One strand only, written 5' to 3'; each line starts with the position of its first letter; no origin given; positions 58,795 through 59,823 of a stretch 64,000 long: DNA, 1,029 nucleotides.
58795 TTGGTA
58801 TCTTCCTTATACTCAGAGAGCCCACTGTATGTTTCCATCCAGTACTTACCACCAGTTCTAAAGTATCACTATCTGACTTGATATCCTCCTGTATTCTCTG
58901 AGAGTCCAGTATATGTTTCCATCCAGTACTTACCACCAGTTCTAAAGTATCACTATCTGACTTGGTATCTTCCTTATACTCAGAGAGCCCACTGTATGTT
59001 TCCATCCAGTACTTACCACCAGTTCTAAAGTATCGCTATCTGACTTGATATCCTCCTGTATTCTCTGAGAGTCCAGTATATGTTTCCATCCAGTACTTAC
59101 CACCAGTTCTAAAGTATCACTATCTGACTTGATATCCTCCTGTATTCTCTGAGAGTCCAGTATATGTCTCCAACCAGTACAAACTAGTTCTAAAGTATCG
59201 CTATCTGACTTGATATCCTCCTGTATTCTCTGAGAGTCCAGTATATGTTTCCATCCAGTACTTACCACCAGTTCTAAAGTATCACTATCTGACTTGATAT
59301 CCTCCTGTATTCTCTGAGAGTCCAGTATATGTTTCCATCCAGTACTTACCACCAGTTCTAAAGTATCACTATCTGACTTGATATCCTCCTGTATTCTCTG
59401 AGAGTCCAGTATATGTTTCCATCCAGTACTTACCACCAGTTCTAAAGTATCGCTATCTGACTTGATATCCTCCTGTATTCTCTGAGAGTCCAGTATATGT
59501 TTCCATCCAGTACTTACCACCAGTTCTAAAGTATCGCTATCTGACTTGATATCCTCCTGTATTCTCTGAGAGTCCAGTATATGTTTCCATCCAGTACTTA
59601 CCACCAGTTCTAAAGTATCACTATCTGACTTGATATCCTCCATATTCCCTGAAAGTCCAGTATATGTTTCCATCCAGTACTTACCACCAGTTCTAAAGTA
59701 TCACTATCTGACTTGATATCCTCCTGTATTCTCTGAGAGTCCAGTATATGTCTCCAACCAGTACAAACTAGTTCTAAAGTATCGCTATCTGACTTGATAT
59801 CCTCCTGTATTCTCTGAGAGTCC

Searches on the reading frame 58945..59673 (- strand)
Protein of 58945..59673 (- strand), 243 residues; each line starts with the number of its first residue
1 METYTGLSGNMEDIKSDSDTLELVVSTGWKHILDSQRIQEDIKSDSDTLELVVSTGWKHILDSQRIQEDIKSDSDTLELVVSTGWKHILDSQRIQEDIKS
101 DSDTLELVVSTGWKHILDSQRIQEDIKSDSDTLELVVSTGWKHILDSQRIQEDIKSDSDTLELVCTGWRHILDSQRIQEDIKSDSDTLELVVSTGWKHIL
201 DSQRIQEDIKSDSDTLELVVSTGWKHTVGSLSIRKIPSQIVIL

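Call 62: search_protein_families(library=pfam, proteins=[window:58945-59673:-], max_evalue=0.001)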
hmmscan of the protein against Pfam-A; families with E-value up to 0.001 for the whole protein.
window:58945-59673:- (243 aa): 9 families
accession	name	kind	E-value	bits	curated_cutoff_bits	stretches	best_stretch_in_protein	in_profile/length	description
PF00646.38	F-box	-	3e-09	36.9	20.5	0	163-177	26-40/43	F-box domain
PF04227.17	Indigoidine_A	-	1.3e-08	34.9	25.2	0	177-209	131-163/291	Indigoidine synthase A like protein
PF23980.1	Phage_tail_tube_init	-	2.3e-07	31.2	27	0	119-148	50-79/258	Putative phage tail tube initiator protein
PF11193.13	DUF2812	-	4.2e-07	30.6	27.8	0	126-150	49-73/110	Protein of unknown function (DUF2812)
PF23274.1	DUF7077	-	4.9e-06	26.8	27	0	128-165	16-51/122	Domain of unknown function (DUF7077)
PF22515.2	DUF6996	-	5.6e-05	23.5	27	0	28-46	3-21/71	Domain of unknown function (DUF6996)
PF00786.33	PBD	-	0.00012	22.8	21.3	0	27-45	28-46/59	P21-Rho-binding domain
PF18148.6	RGS_DHEX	-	0.00013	22.5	22.5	0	86-134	23-71/100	Regulator of G-protein signalling DHEX domain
PF24832.1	DUF7716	-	0.00016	22.4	26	0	10-40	38-69/102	Domain of unknown function (DUF7716)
